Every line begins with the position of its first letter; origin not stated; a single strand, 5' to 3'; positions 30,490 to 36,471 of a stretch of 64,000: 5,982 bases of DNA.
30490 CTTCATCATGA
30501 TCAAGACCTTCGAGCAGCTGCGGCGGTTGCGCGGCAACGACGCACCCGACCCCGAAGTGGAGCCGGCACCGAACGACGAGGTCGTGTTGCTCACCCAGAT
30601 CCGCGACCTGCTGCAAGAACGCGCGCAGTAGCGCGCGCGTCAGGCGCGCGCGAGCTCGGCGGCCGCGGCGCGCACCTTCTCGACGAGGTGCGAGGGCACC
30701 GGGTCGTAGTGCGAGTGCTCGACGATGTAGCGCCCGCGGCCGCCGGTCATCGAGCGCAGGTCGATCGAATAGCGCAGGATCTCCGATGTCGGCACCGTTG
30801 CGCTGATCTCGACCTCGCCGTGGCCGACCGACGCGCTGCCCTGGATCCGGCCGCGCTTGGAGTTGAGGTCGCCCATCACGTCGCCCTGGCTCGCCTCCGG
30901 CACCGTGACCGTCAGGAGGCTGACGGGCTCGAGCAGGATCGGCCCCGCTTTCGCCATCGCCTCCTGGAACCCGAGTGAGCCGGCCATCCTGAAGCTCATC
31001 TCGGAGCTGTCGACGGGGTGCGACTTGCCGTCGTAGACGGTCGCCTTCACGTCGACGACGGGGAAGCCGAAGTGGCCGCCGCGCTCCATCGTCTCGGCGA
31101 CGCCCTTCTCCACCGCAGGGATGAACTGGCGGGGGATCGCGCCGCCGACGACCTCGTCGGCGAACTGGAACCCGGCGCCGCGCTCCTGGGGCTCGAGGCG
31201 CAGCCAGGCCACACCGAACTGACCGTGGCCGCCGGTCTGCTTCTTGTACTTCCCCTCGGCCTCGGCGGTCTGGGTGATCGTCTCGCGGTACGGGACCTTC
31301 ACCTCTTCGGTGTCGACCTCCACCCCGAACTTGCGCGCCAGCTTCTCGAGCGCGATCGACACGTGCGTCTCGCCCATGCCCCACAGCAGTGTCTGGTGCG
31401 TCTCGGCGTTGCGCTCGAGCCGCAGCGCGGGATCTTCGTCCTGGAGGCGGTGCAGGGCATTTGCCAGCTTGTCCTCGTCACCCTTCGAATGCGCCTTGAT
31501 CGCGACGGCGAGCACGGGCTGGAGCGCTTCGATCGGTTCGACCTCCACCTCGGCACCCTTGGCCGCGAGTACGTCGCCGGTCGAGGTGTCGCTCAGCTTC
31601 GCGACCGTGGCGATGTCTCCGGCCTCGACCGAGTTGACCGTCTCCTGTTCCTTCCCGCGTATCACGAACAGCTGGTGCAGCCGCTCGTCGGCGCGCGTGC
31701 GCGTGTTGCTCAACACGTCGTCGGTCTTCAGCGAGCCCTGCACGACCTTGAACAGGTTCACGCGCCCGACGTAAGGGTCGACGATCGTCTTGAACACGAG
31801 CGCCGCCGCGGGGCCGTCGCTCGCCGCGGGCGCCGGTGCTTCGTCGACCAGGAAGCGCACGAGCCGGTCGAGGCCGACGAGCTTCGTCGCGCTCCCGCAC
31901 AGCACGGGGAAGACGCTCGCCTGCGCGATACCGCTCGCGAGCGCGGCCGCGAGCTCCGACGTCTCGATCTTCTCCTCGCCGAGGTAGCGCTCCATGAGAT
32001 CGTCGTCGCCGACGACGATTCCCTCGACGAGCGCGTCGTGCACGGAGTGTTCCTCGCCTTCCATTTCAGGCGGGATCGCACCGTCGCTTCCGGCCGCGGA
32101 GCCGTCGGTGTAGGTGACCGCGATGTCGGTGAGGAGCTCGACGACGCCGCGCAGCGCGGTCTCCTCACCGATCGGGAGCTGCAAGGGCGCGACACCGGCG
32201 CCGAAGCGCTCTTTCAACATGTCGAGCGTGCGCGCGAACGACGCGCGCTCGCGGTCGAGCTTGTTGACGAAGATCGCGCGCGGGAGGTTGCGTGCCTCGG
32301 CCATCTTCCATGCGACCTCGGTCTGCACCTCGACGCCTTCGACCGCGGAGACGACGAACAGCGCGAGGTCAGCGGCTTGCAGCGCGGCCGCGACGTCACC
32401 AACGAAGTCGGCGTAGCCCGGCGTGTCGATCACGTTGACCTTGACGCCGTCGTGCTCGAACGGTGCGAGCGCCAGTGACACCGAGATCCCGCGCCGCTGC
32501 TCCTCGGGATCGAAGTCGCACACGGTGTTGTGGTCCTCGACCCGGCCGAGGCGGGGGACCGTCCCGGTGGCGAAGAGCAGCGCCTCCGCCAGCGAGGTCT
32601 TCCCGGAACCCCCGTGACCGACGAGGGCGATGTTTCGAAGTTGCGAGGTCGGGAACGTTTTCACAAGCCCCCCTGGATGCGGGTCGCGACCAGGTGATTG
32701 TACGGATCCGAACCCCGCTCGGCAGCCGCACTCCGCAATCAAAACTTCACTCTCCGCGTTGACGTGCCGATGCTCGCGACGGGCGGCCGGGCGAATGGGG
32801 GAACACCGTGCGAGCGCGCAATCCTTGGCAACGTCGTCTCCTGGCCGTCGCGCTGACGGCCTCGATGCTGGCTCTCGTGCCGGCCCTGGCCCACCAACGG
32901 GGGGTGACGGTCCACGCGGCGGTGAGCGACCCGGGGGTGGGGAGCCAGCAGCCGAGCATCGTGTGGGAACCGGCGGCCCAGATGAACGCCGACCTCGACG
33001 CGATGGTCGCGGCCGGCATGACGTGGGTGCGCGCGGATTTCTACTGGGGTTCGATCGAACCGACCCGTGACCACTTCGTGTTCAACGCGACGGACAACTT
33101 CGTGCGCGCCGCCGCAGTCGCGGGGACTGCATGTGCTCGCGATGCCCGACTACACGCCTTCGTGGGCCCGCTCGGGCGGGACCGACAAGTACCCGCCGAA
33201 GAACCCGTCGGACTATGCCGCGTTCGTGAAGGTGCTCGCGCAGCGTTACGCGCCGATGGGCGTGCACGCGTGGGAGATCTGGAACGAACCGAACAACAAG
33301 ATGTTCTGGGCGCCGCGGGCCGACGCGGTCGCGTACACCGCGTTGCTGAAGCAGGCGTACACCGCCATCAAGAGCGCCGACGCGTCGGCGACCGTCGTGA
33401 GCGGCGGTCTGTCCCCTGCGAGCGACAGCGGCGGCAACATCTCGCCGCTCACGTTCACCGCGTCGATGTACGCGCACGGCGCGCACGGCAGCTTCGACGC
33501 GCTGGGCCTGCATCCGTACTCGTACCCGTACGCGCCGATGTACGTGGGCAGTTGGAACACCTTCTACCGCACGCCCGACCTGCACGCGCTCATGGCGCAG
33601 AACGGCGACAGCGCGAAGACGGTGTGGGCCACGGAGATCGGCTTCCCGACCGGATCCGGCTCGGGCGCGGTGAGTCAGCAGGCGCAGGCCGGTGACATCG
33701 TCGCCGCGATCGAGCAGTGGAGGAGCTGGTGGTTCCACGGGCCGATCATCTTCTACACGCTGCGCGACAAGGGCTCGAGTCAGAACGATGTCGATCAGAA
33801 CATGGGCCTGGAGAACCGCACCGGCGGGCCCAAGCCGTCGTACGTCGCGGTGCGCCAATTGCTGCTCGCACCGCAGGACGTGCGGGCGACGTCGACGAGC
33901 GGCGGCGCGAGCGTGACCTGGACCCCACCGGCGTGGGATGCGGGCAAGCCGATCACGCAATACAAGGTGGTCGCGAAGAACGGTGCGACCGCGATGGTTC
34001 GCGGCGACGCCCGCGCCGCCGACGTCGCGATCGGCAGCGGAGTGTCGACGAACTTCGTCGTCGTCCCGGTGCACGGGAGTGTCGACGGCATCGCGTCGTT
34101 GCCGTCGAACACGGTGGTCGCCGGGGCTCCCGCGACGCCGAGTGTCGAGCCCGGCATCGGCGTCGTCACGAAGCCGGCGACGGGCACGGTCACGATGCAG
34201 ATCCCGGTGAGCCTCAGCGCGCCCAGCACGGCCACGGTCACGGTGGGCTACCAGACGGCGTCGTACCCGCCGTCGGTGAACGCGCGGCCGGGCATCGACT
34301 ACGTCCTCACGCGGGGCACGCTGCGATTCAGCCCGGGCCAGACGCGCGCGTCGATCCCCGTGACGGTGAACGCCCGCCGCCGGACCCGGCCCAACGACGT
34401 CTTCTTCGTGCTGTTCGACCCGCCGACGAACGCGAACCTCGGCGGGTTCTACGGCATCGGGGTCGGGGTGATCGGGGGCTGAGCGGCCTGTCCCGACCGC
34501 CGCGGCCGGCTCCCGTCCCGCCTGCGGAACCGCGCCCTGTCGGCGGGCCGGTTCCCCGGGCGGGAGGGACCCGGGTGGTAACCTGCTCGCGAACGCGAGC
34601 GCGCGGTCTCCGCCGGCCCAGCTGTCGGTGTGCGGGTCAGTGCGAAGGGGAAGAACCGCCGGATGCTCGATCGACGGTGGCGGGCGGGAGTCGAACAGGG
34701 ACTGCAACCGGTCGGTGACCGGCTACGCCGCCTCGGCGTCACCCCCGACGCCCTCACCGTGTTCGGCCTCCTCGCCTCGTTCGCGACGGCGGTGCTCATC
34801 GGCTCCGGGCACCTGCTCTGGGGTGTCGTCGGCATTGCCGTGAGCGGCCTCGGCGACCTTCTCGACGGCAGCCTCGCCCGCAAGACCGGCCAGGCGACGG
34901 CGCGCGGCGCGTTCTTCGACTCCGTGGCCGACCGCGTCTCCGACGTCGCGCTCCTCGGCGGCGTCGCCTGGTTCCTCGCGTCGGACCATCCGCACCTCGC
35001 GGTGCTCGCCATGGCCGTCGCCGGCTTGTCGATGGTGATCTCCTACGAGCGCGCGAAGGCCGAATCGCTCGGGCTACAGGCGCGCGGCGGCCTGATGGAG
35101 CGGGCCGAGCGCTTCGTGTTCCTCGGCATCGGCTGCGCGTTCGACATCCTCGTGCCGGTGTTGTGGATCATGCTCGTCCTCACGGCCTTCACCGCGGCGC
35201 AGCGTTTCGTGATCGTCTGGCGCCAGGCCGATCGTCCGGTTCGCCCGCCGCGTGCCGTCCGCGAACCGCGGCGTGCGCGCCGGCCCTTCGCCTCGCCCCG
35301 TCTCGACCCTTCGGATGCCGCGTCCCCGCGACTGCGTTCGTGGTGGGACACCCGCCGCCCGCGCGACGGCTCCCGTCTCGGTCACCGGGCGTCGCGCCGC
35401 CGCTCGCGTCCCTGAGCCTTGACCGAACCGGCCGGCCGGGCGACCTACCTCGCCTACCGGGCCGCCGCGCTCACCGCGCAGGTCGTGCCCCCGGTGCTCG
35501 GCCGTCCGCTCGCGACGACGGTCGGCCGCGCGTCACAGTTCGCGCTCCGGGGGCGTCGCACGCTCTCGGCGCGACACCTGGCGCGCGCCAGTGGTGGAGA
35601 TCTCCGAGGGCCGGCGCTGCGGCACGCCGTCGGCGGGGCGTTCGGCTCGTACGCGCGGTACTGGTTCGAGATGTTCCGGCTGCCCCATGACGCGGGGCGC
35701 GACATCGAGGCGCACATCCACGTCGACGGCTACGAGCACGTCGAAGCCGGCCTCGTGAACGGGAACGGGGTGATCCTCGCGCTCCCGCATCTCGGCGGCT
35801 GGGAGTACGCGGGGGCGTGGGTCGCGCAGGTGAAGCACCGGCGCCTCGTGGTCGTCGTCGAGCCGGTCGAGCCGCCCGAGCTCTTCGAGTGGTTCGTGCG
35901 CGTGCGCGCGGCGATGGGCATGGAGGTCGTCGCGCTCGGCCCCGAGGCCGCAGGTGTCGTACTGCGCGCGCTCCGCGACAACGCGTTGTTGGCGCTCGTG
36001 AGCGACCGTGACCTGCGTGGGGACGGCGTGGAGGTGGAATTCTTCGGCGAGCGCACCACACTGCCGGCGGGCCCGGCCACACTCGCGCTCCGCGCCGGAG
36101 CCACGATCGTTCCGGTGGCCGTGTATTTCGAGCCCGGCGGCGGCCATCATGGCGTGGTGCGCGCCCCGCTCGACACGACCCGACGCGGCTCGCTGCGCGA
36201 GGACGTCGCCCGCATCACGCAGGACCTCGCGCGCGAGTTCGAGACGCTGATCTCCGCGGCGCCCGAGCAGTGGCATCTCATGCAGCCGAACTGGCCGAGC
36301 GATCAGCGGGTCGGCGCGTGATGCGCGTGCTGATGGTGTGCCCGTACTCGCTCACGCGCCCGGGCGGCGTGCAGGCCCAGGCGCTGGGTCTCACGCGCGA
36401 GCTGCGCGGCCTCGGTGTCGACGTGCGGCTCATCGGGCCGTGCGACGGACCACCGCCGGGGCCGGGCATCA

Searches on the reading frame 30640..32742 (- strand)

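Call 21: search_protein_families(library=pfam, proteins=[window:30640-32742:-], max_evalue=0.00001)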
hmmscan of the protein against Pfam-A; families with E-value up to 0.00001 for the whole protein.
window:30640-32742:- (700 aa): 7 families
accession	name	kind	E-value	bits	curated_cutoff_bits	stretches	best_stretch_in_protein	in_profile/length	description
PF00009.33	GTP_EFTU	-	8.1e-45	153.2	26.5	1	34-303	2-187/188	Elongation factor Tu GTP binding domain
PF03764.24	EFG_IV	-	1.7e-41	141.2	24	1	482-599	2-120/121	Elongation factor G, domain IV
PF14492.12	EFG_III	-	2e-28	98.7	27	1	408-479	3-74/75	Elongation Factor G, domain III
PF00679.30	EFG_C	-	6.7e-24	84.2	27.9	1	603-689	2-88/89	Elongation factor G C-terminus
PF22042.2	EF-G_D2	-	3.5e-14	53.1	27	1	311-393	1-82/84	Elongation factor G domain 2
PF03144.31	GTP_EFTU_D2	-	1.4e-08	35.5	30.3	1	326-393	1-73/73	Elongation factor Tu domain 2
PF01926.29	MMR_HSR1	-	5.7e-06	26.9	21.9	0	38-161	2-113/113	50S ribosome-binding GTPase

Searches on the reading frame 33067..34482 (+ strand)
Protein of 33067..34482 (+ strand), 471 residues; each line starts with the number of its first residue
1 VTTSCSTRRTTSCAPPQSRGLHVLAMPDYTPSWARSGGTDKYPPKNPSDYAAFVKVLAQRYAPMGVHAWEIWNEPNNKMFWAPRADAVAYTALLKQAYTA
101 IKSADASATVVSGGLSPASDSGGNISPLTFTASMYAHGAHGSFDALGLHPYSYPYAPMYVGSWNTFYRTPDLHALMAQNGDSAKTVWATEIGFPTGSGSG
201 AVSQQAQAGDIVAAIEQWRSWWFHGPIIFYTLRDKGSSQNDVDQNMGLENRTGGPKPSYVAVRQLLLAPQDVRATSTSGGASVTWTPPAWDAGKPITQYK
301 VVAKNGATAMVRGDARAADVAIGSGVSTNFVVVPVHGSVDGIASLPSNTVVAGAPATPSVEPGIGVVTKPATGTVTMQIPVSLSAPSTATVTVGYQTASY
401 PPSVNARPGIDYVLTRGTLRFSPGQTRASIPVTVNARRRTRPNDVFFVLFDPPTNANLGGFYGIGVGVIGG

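Call 21: search_protein_families(library=pfam, proteins=[window:33067-34482:+], max_evalue=0.00001)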
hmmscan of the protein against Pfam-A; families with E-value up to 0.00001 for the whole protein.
window:33067-34482:+ (471 aa): 0 families

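Call 75: search_protein_families(library=pfam, proteins=[window:33067-34482:+], max_evalue=0.01)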
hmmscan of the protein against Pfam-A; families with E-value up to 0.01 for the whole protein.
window:33067-34482:+ (471 aa): 5 families
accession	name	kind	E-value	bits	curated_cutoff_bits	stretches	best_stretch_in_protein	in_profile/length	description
PF03160.20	Calx-beta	-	1.3e-05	25.6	27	1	376-454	23-98/119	Calx-beta domain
PF01229.23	Glyco_hydro_39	-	7.8e-05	22.1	26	1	43-110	120-193/472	Glycosyl hydrolases family 39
PF00150.24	Cellulase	-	0.00012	22.1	23.5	1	31-117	86-172/272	Cellulase (glycosyl hydrolase family 5)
PF00041.27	fn3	-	0.0002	21.9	25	1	268-313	2-45/84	Fibronectin type III domain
PF18989.5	DUF5722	-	0.00044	19.7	30.5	0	48-111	120-193/393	Family of unknown function (DUF5722)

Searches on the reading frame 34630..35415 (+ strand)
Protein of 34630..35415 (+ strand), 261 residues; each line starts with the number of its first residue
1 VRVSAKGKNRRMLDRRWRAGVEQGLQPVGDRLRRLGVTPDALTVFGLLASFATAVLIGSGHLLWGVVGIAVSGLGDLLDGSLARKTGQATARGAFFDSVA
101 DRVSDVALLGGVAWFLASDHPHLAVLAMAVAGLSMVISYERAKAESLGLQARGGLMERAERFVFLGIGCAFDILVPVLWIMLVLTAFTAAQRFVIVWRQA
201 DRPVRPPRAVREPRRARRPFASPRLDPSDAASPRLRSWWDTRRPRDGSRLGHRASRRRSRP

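Call 21: search_protein_families(library=pfam, proteins=[window:34630-35415:+], max_evalue=0.00001)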
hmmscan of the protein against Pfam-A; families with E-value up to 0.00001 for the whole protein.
window:34630-35415:+ (261 aa): 1 family
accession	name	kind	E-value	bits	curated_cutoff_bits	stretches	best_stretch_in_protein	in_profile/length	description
PF01066.26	CDP-OH_P_transf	-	3.7e-15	57.1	22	1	38-185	3-146/152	CDP-alcohol phosphatidyltransferase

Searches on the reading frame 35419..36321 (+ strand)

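Call 21: search_protein_families(library=pfam, proteins=[window:35419-36321:+], max_evalue=0.00001)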
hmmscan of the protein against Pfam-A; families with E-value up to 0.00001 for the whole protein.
window:35419-36321:+ (300 aa): 1 family
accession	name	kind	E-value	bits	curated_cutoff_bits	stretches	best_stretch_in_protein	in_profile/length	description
PF03279.18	Lip_A_acyltrans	-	8.7e-42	143.7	22.3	1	18-292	24-293/295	Bacterial lipid A biosynthesis acyltransferase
